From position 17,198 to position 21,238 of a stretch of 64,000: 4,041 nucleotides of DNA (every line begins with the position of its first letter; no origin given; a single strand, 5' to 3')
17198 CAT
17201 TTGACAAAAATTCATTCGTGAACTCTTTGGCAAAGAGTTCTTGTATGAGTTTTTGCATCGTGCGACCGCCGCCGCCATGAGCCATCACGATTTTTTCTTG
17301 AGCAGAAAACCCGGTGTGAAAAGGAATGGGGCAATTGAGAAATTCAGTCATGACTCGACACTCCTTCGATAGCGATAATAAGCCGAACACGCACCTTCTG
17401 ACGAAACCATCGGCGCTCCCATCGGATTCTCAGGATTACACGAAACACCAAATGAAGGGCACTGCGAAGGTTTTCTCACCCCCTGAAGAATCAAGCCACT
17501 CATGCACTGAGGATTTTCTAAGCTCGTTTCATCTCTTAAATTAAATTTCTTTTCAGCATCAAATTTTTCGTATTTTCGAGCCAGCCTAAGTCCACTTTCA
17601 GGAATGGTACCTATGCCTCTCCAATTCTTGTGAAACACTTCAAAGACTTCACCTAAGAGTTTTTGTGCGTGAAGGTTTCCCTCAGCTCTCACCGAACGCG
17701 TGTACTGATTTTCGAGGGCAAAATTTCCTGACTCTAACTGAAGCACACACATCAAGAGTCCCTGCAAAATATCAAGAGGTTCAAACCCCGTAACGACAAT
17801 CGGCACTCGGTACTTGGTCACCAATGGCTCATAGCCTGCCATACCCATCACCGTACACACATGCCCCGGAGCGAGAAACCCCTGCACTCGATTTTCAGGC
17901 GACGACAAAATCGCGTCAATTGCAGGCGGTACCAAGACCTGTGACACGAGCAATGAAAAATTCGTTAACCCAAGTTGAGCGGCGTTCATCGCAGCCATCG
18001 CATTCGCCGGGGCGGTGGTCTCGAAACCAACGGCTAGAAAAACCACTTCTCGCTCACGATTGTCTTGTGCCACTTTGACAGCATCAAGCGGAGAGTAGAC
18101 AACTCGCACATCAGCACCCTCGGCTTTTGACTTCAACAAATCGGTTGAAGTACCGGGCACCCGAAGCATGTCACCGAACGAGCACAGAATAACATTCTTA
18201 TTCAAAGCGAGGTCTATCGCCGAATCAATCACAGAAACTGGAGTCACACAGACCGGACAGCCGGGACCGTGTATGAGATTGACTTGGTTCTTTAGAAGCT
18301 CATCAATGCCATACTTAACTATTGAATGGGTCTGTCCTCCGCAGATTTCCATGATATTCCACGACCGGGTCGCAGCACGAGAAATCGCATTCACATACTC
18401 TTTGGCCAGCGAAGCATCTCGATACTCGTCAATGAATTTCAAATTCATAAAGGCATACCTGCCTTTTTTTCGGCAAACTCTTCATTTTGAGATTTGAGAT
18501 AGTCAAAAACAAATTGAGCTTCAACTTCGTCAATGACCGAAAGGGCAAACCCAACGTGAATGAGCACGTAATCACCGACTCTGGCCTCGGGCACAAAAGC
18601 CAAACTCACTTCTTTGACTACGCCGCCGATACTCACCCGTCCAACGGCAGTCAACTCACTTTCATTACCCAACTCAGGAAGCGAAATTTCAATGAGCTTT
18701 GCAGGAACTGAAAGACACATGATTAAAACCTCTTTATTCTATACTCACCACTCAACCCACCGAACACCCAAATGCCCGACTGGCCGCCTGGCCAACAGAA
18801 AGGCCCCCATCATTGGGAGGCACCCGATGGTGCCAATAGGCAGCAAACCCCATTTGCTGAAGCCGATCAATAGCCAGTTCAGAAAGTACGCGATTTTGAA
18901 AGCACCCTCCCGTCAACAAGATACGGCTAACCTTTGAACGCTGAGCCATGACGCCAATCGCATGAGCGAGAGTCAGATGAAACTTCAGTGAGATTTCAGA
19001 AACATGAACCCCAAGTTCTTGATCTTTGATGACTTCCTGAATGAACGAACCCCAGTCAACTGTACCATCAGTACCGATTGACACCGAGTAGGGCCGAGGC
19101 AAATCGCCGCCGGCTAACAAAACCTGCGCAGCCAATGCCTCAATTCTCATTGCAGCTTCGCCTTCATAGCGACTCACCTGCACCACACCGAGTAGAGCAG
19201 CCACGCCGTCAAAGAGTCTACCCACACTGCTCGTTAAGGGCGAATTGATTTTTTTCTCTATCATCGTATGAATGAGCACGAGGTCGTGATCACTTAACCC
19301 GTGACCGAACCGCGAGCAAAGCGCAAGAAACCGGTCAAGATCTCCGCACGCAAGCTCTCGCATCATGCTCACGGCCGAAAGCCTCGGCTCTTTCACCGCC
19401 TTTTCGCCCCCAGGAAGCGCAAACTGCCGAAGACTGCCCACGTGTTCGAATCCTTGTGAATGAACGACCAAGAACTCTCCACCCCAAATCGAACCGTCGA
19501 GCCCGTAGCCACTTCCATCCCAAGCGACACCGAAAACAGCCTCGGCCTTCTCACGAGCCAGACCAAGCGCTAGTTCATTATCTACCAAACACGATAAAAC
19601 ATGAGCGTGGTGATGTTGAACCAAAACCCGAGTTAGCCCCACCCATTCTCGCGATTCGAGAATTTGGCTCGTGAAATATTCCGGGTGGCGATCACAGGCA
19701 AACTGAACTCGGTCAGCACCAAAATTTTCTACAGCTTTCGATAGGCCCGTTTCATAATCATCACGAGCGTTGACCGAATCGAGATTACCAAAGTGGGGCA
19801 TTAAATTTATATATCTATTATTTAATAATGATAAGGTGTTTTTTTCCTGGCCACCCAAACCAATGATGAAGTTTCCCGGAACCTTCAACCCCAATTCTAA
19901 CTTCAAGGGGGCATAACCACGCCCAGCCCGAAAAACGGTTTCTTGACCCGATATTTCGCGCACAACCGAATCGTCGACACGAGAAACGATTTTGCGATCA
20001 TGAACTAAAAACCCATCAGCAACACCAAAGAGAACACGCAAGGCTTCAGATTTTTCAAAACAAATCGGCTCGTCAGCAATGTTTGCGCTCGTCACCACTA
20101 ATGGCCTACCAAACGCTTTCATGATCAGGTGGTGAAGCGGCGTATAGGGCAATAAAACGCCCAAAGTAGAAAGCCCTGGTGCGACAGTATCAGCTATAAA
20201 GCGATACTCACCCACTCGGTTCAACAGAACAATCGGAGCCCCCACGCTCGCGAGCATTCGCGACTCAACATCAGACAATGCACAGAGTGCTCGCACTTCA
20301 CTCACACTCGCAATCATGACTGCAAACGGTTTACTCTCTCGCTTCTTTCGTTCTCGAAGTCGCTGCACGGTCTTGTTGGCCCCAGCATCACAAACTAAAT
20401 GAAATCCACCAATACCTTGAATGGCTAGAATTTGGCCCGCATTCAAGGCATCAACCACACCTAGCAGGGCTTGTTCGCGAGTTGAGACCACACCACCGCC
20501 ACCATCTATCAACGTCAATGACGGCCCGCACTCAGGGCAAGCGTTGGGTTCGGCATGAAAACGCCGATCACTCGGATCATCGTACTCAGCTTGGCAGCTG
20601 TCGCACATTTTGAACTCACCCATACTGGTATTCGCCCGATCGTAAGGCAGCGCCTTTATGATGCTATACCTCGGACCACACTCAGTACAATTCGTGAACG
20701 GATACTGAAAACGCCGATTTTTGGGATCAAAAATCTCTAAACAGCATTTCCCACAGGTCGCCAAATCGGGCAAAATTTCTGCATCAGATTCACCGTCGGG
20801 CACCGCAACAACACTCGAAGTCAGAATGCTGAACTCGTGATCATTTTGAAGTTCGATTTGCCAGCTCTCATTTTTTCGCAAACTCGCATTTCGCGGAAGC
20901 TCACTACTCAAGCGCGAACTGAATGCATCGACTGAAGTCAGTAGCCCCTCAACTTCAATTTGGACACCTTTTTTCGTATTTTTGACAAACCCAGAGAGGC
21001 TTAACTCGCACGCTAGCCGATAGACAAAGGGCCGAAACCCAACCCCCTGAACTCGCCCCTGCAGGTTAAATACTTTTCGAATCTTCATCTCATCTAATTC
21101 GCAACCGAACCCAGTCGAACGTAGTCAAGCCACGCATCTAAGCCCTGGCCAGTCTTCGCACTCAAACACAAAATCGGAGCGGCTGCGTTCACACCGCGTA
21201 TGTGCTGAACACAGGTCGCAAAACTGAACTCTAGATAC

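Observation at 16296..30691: One co-directional 14-kb block combines two carbohydrate esterases with a complete bidirectional [NiFe]-hydrogenase and its maturation set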

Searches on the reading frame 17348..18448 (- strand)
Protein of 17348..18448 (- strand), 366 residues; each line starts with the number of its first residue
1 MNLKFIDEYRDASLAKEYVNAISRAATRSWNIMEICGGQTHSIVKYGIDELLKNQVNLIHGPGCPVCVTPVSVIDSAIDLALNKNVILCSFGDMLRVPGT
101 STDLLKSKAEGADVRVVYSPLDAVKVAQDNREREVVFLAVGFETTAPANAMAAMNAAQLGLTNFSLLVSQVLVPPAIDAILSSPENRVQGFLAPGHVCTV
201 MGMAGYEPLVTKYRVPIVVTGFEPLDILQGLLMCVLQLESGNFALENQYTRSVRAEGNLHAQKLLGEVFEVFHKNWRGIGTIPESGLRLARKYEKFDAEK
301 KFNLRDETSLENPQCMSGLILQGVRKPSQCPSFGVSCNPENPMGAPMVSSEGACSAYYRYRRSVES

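Call 4: search_protein_families(library=pfam, proteins=[window:17348-18448:-])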
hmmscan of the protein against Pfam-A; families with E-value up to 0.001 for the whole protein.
window:17348-18448:- (366 aa): 1 family
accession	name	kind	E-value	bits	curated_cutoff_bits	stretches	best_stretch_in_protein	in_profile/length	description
PF01924.21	HypD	-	3.2e-152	507.1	25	1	14-361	2-351/351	Hydrogenase formation hypA family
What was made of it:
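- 17348..18448 (-): hypD. PF01924 at 507 bits (call 4).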

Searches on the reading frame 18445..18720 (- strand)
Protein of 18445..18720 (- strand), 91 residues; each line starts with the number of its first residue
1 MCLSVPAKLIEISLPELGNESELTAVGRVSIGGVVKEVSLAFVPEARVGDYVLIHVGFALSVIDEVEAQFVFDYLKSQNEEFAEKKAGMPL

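Call 4: search_protein_families(library=pfam, proteins=[window:18445-18720:-])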
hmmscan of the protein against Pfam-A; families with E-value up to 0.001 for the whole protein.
window:18445-18720:- (91 aa): 1 family
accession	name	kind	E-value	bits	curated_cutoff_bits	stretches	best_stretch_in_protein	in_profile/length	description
PF01455.23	HupF_HypC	-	1.5e-21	76.7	28.5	1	1-73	1-63/65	HupF/HypC family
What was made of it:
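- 18445..18720 (-): hypC. PF01455 (call 4).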

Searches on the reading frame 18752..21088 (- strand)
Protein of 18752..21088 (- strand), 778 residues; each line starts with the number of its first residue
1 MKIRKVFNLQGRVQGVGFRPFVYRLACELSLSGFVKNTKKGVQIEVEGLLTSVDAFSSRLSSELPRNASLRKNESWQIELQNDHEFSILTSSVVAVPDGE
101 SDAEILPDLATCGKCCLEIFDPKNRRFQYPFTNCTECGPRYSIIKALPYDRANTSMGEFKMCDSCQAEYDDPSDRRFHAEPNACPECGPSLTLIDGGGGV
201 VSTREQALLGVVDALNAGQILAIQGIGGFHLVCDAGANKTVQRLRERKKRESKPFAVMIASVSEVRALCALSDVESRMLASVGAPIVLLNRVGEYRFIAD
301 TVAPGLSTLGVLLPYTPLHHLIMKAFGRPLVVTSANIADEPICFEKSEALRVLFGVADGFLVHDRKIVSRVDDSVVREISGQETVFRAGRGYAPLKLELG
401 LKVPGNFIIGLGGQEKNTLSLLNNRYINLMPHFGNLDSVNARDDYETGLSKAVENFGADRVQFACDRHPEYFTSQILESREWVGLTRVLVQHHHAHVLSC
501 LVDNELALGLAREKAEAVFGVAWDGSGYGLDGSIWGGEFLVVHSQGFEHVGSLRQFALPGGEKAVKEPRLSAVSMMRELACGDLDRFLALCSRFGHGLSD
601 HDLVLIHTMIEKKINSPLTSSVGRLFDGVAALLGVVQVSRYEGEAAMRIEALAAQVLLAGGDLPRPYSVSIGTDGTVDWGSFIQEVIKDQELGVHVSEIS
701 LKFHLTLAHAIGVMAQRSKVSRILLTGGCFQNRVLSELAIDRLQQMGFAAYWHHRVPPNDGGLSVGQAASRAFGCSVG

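Call 4: search_protein_families(library=pfam, proteins=[window:18752-21088:-])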
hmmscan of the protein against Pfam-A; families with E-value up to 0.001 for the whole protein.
window:18752-21088:- (778 aa): 5 families
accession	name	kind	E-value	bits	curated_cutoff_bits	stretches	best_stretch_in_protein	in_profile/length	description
PF22521.2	HypF_C_2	-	2e-74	250.8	27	1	520-767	1-241/241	Carbamoyltransferase, Kae1-like Domain, second subdomain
PF01300.24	Sua5_yciO_yrdC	-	7e-43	146.6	25.1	1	214-389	2-178/178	Telomere recombination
PF07503.17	zf-HYPF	-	1.2e-31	108.6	23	2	161-194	1-34/34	HypF finger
PF17788.7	HypF_C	-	2.4e-22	79.9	23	1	407-503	5-99/99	HypF Kae1-like domain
PF00708.24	Acylphosphatase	-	1.6e-18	67.2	22.5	1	7-88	3-85/85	Acylphosphatase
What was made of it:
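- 18752..21088 (-): hypF: carbamoyltransferase. Five Pfam domains (call 4).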
